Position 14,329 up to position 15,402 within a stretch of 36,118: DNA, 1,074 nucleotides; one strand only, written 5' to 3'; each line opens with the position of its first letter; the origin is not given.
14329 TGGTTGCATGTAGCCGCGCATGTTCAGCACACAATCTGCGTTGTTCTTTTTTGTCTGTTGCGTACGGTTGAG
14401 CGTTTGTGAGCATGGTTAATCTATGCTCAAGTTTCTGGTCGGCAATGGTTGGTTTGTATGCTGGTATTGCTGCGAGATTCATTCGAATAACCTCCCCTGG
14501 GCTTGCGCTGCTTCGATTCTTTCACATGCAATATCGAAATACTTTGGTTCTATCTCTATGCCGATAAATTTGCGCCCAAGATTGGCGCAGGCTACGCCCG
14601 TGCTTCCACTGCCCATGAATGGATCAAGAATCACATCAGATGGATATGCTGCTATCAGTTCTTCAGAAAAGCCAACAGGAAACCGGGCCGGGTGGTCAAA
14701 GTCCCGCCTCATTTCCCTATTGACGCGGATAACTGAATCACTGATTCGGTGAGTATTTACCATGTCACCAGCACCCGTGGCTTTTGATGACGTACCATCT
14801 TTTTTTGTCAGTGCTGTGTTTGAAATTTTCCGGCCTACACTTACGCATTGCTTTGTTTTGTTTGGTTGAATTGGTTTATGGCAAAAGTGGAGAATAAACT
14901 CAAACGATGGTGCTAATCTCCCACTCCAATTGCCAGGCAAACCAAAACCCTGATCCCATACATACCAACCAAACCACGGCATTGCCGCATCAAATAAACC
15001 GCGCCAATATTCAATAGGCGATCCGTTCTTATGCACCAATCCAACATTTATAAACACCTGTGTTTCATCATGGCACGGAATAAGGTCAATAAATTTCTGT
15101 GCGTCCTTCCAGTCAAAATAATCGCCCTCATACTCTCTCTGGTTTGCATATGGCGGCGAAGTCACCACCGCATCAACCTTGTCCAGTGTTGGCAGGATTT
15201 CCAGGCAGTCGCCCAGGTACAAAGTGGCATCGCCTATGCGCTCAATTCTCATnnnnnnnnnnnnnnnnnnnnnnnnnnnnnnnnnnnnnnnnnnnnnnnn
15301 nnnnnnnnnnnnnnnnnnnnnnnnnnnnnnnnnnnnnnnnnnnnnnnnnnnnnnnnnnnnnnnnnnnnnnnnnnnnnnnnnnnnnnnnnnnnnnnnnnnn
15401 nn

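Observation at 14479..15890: Tandem beta-class methyltransferases: near-identical ends, different catalytic signatures, recoded DNA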

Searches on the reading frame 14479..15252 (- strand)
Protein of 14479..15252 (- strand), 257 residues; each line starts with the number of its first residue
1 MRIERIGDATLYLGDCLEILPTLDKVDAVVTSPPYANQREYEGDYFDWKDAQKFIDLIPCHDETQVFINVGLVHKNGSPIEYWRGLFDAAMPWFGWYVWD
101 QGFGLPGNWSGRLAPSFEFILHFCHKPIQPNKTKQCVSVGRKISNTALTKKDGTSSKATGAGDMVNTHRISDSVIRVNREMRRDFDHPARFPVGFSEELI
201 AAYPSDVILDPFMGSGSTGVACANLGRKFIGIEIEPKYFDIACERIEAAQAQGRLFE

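Call 3: search_protein_families(library=pfam, proteins=[window:14479-15252:-], max_evalue=0.01)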
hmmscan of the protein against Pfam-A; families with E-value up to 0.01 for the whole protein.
window:14479-15252:- (257 aa): 2 families
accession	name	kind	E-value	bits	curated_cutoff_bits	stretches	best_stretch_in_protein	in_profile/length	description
PF01555.25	N6_N4_Mtase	-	1.6e-25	90.8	26.7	1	26-242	1-219/221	DNA methylase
PF01170.24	UPF0020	-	0.0087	16.2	22.3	0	204-247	28-71/197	RMKL-like, methyltransferase domain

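Call 8: search_dna_similar(query=window:14482-15252:-, collection=phages, mode=protein, max_rows=30)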
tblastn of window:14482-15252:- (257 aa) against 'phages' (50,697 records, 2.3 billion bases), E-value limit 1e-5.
Records with a match: 1103; places in all: 1192; records where one place covers at least 80% of the query: 595.
Best place of each record, by identity: 60-80% 1; <60% 1102.
By first word of the organism name: Mycobacterium 198; Gordonia 84; Synechococcus 74; Staphylococcus 71; Vibrio 51; Lactococcus 43; Burkholderia 42; Brucella 41; Klebsiella 33; Salmonella 31; and 92 more.
By host as written in the record: - 133; Mycobacterium smegmatis mc2 155 106; Gordonia terrae 3612 70; Lactococcus lactis 33; Mycobacterium smegmatis mc#155 28; Staphylococcus aureus 24; Burkholderia sp. 21; Synechococcus sp. 19; and 330 more.
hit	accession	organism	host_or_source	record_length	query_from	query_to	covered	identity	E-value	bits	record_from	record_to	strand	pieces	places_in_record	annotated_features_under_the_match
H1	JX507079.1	Acidithiobacillus phage AcaML1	Acidithiobacillus caldus ATCC 51756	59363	3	245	95%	38.3%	2e-44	165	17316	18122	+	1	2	DNA modification methylase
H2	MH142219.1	Acidithiobacillus phage AcaML1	Acidithiobacillus caldus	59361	3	245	95%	38.3%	2e-44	165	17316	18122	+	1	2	record has no annotation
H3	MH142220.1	Acidithiobacillus phage AcaML1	Acidithiobacillus caldus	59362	3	245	95%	38.3%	2e-44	165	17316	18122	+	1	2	record has no annotation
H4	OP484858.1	Sinorhizobium phage NV1.1.1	Sinorhizobium meliloti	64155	1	256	100%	36.2%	8e-33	131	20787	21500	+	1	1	hypothetical protein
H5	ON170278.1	Ralstonia phage YO164_3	Ralstonia solanacearum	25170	31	247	84%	42.4%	2e-50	182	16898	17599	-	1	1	record has no annotation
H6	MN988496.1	Rhizobium phage RHph_TM3_3_14B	Rhizobium etli T3_14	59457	1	256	100%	35.4%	3e-30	124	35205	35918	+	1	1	modification DNA-methylase protein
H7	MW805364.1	Octadecabacter Antarctic DB virus 2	Octadecabacter sp. strain IceBac 430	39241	2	256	99%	33.2%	1e-21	99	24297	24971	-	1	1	DNA-methylase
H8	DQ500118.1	Rhizobium phage 16-3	-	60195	1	256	100%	32.8%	2e-27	115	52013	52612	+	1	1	16-3p097: p097 | 16-3p096: p096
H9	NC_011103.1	Rhizobium phage 16-3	-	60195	1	256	100%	32.8%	2e-27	115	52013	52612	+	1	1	16-3p097: methyltransferase | 16-3p096: DNA methyltransferase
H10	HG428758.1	Brucella phage F1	Brucella sp.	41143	2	249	96%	33.8%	2e-29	121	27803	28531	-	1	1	F1_ORF38: putative DNA methyltransferase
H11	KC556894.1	Brucella phage Fz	Brucella abortus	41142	2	249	96%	33.8%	2e-29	121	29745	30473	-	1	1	putative DNA methyl transferase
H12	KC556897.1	Brucella phage Tb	Brucella abortus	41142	2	249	96%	33.8%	2e-29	121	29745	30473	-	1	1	putative DNA methyl transferase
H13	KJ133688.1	Brucella phage 02_19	Brucella abortus S19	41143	2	249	96%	33.8%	2e-29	121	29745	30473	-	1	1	putative DNA methyltransferase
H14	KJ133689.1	Brucella phage 02_141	Brucella abortus 141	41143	2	249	96%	33.8%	2e-29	121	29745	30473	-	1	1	putative DNA methyltransferase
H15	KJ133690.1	Brucella phage 11sa_19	Brucella abortus S19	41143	2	249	96%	33.8%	2e-29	121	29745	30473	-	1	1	putative DNA methyltransferase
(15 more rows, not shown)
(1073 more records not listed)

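Call 10: find_homologous_proteins(query=window:14482-15252:-, max_evalue=1e-10)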
Query window:14482-15252:- (257 aa): 7999 proteins with E <= 1e-10 among 8000 candidates; the best 120 are listed.
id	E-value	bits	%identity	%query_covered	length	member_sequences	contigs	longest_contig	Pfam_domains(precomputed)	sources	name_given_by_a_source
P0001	4.9e-178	608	100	100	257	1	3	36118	PF01555.25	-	-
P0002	4.4e-135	467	79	98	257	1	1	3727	PF01555.25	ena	-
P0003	7.1e-128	443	74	100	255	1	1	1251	PF01555.25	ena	-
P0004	8.3e-128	443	76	98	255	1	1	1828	PF01555.25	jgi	-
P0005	8.3e-126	437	73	100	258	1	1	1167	PF01555.25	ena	-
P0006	2.4e-114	399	68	98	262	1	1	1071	PF01555.25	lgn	-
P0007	7.0e-114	398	67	99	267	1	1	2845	PF01555.25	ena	-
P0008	1.6e-113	396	67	99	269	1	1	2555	PF01555.25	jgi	jgi:DNA modification methylase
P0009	4.6e-110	385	68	99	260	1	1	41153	PF01555.25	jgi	-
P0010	2.7e-108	379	67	99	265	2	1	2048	PF01555.25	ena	-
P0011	1.5e-101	357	63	97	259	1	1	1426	PF01555.25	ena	-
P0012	3.3e-89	317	59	99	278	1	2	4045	PF01555.25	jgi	jgi:DNA modification methylase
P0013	6.3e-88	312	54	100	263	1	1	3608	PF01555.25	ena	-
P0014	2.1e-87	311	57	98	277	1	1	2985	PF01555.25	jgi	jgi:DNA modification methylase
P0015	4.4e-86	306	57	98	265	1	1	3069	PF01555.25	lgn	-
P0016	1.7e-85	305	57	99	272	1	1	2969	PF01555.25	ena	-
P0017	1.4e-84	301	55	100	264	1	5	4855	PF01555.25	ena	-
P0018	2.9e-84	300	56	96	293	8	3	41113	PF01170.25,PF01555.25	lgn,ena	-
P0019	1.5e-83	298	55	100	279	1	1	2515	PF01555.25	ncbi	-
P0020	1.2e-82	295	54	99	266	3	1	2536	PF01555.25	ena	-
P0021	1.7e-82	295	57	100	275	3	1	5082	PF01555.25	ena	-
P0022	2.4e-82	294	56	100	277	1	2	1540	PF01555.25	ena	-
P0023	3.0e-82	294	55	99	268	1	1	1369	PF01555.25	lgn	-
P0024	3.9e-82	293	54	100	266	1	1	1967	PF01555.25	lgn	-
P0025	5.2e-82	293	54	100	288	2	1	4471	PF01555.25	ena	-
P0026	1.2e-81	292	54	100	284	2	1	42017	PF01555.25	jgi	jgi:DNA modification methylase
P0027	2.9e-81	291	51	98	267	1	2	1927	PF01555.25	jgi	jgi:DNA modification methylase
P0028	1.8e-80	288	53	99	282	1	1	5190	PF01555.25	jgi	jgi:DNA modification methylase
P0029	2.6e-80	287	55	100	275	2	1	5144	PF01555.25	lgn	-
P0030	5.6e-80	286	55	98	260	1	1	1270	PF01555.25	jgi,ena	-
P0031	1.9e-79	285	55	97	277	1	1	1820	PF01555.25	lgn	-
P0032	2.6e-79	284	56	100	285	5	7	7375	PF01555.25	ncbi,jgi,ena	jgi:DNA modification methylase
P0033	1.0e-78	282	51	100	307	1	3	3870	PF01555.25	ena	-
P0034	1.1e-78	282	54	100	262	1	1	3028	PF01555.25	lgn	-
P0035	3.3e-78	281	53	99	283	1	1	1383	PF01555.25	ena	-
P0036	7.3e-78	279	53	99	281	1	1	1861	PF01555.25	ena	-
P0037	2.3e-77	278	53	100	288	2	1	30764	PF01555.25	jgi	jgi:DNA modification methylase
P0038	4.9e-77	277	53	98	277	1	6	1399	PF01555.25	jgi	jgi:DNA modification methylase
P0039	6.0e-77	276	52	100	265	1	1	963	PF01555.25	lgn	-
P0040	1.2e-76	276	52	100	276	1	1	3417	PF01555.25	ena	-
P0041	1.8e-76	275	52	99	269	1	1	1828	PF01170.25,PF01555.25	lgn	-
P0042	2.2e-76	275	53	99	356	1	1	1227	PF01555.25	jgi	jgi:DNA modification methylase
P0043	3.1e-76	274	55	99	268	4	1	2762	PF01555.25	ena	-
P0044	3.2e-76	274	54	99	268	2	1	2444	PF01555.25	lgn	-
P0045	3.5e-76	274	53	99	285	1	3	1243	PF01555.25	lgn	-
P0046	3.5e-76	274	51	98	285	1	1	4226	PF01555.25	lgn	-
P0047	5.5e-76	273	53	99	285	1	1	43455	PF01555.25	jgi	jgi:DNA modification methylase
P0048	6.0e-76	273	53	100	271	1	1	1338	PF01555.25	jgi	jgi:DNA modification methylase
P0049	6.5e-76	273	54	100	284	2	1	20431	PF01555.25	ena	-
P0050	9.7e-76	272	53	93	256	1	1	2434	PF01555.25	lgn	-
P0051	2.0e-75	271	52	100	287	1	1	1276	PF01555.25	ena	-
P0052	3.0e-75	271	51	100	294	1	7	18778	PF01555.25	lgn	-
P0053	3.8e-75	271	51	99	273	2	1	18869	PF01555.25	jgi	jgi:DNA modification methylase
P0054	4.0e-75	270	55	100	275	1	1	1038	PF01555.25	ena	-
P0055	8.2e-75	269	51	98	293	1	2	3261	PF01555.25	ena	-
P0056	9.5e-75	269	49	100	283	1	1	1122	PF01555.25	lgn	-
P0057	1.0e-74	269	51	99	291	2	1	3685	PF01555.25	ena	-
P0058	1.2e-74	269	53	99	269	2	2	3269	PF01555.25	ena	-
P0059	3.2e-74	268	50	100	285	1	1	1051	PF01555.25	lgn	-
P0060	3.3e-74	267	52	99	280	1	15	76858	PF01555.25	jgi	jgi:DNA modification methylase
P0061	3.8e-74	267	52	95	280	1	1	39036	PF01170.25,PF01555.25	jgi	jgi:DNA modification methylase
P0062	4.7e-74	267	53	100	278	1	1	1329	PF01555.25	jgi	jgi:DNA modification methylase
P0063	4.8e-74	267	50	99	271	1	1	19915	PF01555.25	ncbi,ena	-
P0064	5.0e-74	267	53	99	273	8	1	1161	PF01555.25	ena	-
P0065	5.5e-74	267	51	100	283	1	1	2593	PF01555.25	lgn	-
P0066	6.0e-74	267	51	100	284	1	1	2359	PF01555.25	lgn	-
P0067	1.1e-73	266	53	97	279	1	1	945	PF01555.25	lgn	-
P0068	1.2e-73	266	50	98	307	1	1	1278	PF01555.25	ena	-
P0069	1.4e-73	265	49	100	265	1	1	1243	PF01555.25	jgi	jgi:DNA modification methylase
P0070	1.5e-73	265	53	100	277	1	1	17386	PF01555.25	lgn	-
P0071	2.7e-73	264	52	93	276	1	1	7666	PF01555.25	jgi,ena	-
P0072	3.1e-73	264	50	99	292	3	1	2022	PF01555.25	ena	-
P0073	3.6e-73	264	50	100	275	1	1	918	PF01555.25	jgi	-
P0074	4.1e-73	264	51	99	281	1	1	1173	PF01555.25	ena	-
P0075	4.5e-73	264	52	98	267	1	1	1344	PF01555.25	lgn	-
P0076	4.6e-73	264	50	98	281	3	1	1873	PF01555.25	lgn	-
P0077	4.9e-73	264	51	99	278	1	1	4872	PF01555.25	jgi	jgi:DNA modification methylase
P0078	5.2e-73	264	53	96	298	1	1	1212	PF01555.25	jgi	jgi:DNA modification methylase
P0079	5.8e-73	263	49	100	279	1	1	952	PF01555.25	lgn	-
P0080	7.2e-73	263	50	98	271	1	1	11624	PF01555.25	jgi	jgi:DNA modification methylase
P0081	7.5e-73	263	50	100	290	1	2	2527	PF01555.25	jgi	jgi:DNA modification methylase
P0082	8.7e-73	263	50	98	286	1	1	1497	PF01555.25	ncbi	-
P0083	9.4e-73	263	50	99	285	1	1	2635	PF01555.25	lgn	-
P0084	1.1e-72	263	52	98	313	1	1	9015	PF01555.25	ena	-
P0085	1.3e-72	262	50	100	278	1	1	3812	PF01555.25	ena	-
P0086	1.4e-72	262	52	98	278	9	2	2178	PF01555.25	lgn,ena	-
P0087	1.6e-72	262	53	98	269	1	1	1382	PF01555.25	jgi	jgi:DNA modification methylase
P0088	1.7e-72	262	51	98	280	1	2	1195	PF01555.25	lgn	-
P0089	2.1e-72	262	51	100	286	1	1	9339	PF01555.25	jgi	jgi:DNA modification methylase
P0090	2.5e-72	261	51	98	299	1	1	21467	PF01555.25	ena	-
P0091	6.9e-72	260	51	98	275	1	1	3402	PF01555.25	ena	-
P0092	1.1e-71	259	51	99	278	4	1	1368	PF01555.25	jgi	-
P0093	1.3e-71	259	49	93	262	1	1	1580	PF01555.25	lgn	-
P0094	1.3e-71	259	51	98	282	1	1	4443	PF01170.25,PF01555.25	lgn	-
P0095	1.5e-71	259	50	99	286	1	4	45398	PF01555.25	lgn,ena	-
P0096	1.8e-71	258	49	99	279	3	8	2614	PF01555.25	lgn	-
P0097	1.9e-71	258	50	99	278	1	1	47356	PF01555.25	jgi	jgi:DNA modification methylase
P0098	3.5e-71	258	50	96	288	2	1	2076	PF01555.25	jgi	-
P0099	3.8e-71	257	52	98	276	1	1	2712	PF01555.25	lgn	-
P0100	4.2e-71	257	49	100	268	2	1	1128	PF01170.25,PF01555.25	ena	-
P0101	4.4e-71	257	49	96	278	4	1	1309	PF01555.25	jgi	-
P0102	4.6e-71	257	51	99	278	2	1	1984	PF01555.25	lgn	-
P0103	1.4e-70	256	51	100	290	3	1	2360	PF01555.25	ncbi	-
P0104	2.3e-70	255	50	100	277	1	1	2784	PF01555.25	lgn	-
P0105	2.5e-70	255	48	100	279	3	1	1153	PF01555.25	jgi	-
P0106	2.8e-70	255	49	99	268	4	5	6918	PF01555.25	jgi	-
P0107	3.2e-70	254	51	99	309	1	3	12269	PF01555.25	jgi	jgi:DNA modification methylase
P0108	3.5e-70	254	50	92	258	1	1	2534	PF01555.25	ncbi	-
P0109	3.6e-70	254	51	99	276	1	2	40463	PF01555.25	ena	-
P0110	3.9e-70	254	50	100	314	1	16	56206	PF01170.25,PF01555.25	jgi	jgi:DNA modification methylase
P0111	4.8e-70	254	49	100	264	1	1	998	PF01555.25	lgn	-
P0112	5.9e-70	254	50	99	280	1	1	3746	PF01555.25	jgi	-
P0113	1.1e-69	253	49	99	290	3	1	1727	PF01555.25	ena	-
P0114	1.2e-69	253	49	99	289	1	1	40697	PF01555.25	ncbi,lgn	-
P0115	1.4e-69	252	51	98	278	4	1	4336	PF01555.25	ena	-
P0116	1.5e-69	252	50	98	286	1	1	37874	PF01555.25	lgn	-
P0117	1.7e-69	252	50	99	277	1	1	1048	PF01555.25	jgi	jgi:DNA modification methylase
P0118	4.7e-69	251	50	96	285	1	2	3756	PF01555.25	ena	-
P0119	6.0e-69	250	49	99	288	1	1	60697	PF01555.25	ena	-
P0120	6.2e-69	250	49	99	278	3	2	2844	PF01555.25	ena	-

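Call 13: find_encoding_contigs(protein=P0002, flank=4000, max_places=3)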
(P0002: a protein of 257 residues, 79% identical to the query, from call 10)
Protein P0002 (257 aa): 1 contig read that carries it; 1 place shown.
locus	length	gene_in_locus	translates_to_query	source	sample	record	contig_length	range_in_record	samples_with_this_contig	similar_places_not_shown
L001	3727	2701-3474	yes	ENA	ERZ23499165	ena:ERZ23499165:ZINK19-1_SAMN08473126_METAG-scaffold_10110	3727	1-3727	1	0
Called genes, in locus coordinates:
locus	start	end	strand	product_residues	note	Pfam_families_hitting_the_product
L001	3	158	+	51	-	?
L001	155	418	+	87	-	-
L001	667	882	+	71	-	PF02810:SEC-C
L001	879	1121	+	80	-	-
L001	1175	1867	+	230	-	-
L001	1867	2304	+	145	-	-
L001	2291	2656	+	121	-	-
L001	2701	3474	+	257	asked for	PF01555:N6_N4_Mtase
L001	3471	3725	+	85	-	?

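Call 14: find_encoding_contigs(protein=P0009, flank=6000, max_places=3)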
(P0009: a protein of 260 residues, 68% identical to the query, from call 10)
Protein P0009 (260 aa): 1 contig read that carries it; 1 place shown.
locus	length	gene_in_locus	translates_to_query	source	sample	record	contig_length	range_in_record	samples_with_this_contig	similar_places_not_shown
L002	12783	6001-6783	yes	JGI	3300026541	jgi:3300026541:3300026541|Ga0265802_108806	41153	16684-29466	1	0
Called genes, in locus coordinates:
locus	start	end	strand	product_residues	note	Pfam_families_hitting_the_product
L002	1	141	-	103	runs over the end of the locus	-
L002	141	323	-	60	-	-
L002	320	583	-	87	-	-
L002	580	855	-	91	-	-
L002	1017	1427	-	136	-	-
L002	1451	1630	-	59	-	PF14549:P22_Cro, PF15943:YdaS_toxin (weak)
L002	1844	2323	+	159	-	-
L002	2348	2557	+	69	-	-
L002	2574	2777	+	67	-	-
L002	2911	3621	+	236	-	PF04404:ERF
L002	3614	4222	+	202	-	PF09588:YqaJ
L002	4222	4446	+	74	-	-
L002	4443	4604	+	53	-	-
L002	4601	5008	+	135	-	-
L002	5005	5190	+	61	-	-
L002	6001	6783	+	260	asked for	PF01555:N6_N4_Mtase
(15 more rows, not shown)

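Call 17: find_related_loci(query=window:14482-15252:-, collection=viral_contigs, flank=3000)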
Query window:14482-15252:- (257 aa) in viral_contigs; peptide patterns used: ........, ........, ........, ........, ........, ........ (x = any residue, [..] = any of these).
206 stretches matched a pattern; 201 encode a relative of the query (tblastn E <= 1e-3); the best 80 are kept; 80 distinct loci.
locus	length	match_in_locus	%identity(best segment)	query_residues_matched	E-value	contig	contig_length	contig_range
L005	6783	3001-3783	52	2-256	3e-79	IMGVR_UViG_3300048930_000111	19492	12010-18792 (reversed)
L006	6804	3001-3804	51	2-257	5e-76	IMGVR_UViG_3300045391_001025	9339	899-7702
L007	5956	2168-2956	41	2-257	7e-45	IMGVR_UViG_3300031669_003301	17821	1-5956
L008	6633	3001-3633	40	2-256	3e-42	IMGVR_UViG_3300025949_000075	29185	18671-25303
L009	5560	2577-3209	38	2-256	7e-42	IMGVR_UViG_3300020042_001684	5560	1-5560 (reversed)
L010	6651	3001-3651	39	1-256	8e-41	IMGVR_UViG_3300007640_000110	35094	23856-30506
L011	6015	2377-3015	38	2-256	8e-40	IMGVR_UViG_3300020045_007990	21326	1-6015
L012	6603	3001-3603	39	1-257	6e-40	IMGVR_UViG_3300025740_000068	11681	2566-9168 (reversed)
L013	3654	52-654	39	1-257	6e-40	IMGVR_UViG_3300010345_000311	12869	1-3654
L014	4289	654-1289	38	2-256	1e-38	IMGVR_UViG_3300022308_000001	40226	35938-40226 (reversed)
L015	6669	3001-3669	40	2-256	2e-38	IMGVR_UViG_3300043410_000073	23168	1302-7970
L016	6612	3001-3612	39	6-257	1e-38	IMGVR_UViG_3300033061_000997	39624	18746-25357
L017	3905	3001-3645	38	2-256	1e-38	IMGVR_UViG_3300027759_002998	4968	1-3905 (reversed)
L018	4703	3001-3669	40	2-256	2e-38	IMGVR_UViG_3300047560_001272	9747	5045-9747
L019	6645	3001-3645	37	6-256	2e-38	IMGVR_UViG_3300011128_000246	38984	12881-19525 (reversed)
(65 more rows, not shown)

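Call 18: search_solved_structures(query=window:14482-15252:-, max_evalue=0.001)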
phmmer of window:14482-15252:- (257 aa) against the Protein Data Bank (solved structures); distinct sequences matched with E-value up to 0.001: 10.
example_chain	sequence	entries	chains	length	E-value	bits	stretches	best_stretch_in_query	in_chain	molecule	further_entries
2zie_A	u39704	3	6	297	1.7e-15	60.1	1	185-246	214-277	Putative modification methylase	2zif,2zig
8urk_A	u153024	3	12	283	1.9e-15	59.9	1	173-251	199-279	Methyltransferase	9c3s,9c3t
5hek_A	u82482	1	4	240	2.3e-15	59.6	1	186-246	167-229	Adenine specific DNA methyltransferase (DpnA)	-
5hfj_A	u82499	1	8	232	2.5e-15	59.6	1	186-246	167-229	Adenine specific DNA methyltransferase (DpnA)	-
9c3u_A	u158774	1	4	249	4.4e-15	58.7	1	173-248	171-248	Methyltransferase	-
6pbd_A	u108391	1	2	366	3.3e-12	49.3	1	187-246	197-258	Modification methylase CcrMI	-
1boo_A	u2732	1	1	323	4.6e-11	45.6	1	181-242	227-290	PROTEIN (N-4 CYTOSINE-SPECIFIC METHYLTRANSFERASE PVU II)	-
8s9m_A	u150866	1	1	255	1.3e-09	40.8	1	186-252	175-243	DNA cytosine-N4 methyltransferase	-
8s9n_A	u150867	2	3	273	1.5e-09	40.6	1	186-252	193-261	DNA cytosine-N4 methyltransferase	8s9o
1g60_A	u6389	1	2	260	8.2e-07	31.6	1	196-240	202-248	Adenine-specific Methyltransferase MboIIA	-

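Call 24: search_protein_families(library=ncbifam, proteins=[window:14479-15252:-], max_evalue=0.001)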
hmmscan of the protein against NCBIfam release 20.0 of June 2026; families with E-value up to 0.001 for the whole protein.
window:14479-15252:- (257 aa): 5 families
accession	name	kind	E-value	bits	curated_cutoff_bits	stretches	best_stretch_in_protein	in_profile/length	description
NF008572.0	PRK11524.1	equivalog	1.5e-15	57.1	292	1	175-250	183-260/294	adenine-specific DNA-methyltransferase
NF050803.1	DnaMtaseCcrMCaul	equivalog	2.4e-14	53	830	1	201-250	202-251/350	adenine-specific DNA-methyltransferase CcrM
NF010253.0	PRK13699.1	subfamily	1.9e-12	47.3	244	1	186-250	143-209/226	DNA methyltransferase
TIGR01177.1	TIGR01177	hypoth_equivalog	1.5e-05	24.5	316.55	0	203-235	181-213/330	TIGR01177 family methyltransferase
TIGR00536.1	hemK_fam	subfamily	5e-05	22.5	115.5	0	197-254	107-166/286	HemK family protein methyltransferase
